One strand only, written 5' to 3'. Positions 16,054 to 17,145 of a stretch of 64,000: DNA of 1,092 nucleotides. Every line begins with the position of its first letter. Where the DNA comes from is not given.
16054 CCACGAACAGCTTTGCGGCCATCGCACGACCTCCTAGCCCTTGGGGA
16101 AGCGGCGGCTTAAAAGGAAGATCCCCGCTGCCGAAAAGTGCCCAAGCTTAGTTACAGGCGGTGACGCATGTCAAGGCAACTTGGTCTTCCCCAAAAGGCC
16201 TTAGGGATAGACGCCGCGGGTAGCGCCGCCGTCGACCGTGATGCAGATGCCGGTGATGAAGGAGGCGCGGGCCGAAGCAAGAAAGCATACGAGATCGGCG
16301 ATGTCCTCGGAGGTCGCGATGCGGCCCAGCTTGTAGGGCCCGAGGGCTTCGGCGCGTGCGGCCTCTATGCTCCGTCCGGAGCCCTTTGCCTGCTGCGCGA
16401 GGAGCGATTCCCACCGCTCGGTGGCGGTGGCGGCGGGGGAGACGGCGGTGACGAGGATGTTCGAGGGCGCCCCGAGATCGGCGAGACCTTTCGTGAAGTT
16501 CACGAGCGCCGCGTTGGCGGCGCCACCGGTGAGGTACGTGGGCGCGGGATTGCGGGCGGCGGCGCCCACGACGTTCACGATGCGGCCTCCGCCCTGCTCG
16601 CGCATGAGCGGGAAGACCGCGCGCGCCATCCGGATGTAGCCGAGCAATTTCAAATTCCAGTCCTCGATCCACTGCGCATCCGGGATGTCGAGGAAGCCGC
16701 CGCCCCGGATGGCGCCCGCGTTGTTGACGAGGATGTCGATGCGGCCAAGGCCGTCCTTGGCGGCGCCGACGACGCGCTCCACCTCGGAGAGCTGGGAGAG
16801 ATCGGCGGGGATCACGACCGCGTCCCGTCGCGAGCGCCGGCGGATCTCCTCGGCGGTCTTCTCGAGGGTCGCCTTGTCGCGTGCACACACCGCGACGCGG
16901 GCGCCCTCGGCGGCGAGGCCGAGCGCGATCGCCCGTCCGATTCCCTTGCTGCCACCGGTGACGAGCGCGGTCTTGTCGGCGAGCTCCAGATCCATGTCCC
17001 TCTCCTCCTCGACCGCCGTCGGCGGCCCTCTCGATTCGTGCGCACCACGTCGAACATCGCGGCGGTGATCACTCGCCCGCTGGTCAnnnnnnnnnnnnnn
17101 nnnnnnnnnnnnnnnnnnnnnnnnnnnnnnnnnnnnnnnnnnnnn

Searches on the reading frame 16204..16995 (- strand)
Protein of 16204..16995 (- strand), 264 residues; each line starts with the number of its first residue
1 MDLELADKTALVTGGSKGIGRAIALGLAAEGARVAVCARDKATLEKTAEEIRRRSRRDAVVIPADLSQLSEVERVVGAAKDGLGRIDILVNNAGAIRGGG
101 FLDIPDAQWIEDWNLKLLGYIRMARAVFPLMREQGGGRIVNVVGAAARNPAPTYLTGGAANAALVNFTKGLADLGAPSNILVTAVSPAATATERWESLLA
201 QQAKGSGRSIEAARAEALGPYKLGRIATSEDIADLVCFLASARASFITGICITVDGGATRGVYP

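Call 53: search_protein_families(library=pfam, proteins=[window:16204-16995:-], max_evalue=0.001)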
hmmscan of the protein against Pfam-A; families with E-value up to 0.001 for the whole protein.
window:16204-16995:- (264 aa): 5 families
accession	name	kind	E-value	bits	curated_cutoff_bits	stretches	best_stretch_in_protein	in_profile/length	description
PF00106.31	adh_short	-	3.4e-49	167.4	26.6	1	8-201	1-193/195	short chain dehydrogenase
PF13561.12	adh_short_C2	-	8.2e-48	163.5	27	1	17-259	6-236/236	Enoyl-(Acyl carrier protein) reductase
PF08659.16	KR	-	2.8e-09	37.6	22.6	1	9-126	2-122/180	KR domain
PF23441.1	SDR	-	3.4e-07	30.4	27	1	5-258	5-255/258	SDR-like rossmann domain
PF02882.25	THF_DHG_CYH_C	-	0.00077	19.2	27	0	3-48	32-77/160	Tetrahydrofolate dehydrogenase/cyclohydrolase, NAD(P)-binding domain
